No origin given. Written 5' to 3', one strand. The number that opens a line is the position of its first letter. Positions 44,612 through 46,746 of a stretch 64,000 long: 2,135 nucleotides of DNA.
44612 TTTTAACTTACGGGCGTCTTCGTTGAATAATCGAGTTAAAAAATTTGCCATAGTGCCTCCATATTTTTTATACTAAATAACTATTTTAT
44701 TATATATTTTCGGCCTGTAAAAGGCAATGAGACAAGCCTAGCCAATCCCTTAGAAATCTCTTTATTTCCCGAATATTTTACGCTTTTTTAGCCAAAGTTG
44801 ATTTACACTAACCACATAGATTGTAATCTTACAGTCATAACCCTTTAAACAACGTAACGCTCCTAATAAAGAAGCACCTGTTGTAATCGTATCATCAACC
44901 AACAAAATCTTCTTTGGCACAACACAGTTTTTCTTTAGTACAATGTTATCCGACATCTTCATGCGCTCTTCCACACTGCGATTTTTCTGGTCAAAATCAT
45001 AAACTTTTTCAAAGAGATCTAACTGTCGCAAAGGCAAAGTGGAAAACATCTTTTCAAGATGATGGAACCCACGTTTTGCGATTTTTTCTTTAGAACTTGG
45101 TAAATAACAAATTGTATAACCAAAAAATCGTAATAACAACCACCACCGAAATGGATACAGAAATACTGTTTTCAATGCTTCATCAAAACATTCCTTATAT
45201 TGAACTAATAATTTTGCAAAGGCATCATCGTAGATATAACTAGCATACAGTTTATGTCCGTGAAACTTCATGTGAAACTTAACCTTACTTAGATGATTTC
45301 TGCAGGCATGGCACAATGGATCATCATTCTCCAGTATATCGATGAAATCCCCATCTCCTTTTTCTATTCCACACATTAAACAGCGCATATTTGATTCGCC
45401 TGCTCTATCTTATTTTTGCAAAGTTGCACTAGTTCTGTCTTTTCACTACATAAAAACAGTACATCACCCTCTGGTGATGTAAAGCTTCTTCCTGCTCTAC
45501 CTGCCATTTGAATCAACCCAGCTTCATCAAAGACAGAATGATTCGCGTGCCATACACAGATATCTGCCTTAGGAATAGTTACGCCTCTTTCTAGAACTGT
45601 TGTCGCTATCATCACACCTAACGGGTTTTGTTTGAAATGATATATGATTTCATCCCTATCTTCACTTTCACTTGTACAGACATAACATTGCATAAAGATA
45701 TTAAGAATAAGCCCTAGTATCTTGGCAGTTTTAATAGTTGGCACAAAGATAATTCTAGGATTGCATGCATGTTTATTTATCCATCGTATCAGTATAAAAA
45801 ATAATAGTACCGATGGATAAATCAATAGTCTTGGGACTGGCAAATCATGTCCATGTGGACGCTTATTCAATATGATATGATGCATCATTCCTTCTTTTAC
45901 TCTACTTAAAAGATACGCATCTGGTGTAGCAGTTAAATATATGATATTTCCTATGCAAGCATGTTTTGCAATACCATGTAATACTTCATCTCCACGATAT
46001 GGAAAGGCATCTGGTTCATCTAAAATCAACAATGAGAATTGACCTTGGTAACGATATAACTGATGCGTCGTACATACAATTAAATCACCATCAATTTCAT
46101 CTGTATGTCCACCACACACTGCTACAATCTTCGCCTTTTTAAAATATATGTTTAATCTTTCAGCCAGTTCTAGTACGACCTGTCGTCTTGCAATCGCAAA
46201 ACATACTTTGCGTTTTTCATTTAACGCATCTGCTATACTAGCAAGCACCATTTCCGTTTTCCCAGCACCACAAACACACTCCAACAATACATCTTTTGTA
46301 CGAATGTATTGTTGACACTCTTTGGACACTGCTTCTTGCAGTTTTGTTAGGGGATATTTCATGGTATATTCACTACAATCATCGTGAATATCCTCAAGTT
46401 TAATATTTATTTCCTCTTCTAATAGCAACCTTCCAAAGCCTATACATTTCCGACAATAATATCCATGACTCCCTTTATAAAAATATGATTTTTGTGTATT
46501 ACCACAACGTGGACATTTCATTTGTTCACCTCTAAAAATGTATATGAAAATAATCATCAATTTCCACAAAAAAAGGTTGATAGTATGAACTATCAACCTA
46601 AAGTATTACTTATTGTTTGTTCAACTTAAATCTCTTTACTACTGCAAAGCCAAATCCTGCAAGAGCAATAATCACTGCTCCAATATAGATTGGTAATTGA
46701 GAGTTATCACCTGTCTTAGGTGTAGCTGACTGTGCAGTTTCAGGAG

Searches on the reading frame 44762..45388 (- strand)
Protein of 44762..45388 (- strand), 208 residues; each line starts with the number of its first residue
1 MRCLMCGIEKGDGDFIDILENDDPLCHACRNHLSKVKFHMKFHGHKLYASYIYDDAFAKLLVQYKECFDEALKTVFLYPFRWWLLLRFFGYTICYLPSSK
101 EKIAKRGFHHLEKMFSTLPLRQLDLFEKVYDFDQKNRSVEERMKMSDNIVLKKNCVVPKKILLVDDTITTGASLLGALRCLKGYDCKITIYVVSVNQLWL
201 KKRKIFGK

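Call 45: search_protein_families(library=pfam, proteins=[window:44762-45388:-], max_evalue=0.00001)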
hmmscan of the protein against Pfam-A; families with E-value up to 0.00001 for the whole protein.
window:44762-45388:- (208 aa): 1 family
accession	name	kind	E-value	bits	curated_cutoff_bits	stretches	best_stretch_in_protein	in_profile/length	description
PF00156.33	Pribosyltran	-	3.3e-07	30.2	26.3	1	104-199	37-130/158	Phosphoribosyl transferase domain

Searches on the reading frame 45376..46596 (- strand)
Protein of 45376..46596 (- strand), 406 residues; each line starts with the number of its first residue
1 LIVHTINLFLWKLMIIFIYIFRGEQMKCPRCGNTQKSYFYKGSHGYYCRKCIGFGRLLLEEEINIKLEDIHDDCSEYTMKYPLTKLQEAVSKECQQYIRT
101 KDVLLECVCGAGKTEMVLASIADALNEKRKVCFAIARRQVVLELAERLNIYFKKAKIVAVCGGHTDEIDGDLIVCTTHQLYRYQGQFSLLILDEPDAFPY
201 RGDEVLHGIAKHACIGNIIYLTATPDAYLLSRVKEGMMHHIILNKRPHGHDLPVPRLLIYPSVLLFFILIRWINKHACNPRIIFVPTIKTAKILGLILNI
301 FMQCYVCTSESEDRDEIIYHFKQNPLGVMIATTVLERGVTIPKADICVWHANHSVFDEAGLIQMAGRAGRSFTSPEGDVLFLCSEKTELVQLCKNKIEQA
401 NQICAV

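Call 45: search_protein_families(library=pfam, proteins=[window:45376-46596:-], max_evalue=0.00001)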
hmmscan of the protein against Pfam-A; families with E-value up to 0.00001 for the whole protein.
window:45376-46596:- (406 aa): 3 families
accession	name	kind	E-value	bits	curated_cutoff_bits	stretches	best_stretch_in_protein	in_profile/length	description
PF00271.37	Helicase_C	-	3.1e-13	50.4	23.5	1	269-370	6-108/110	Helicase conserved C-terminal domain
PF04851.21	ResIII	-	1.3e-10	41.9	22.5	1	82-226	3-163/164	Type III restriction enzyme, res subunit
PF00270.35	DEAD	-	1.8e-08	34.8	26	1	86-226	3-161/167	DEAD/DEAH box helicase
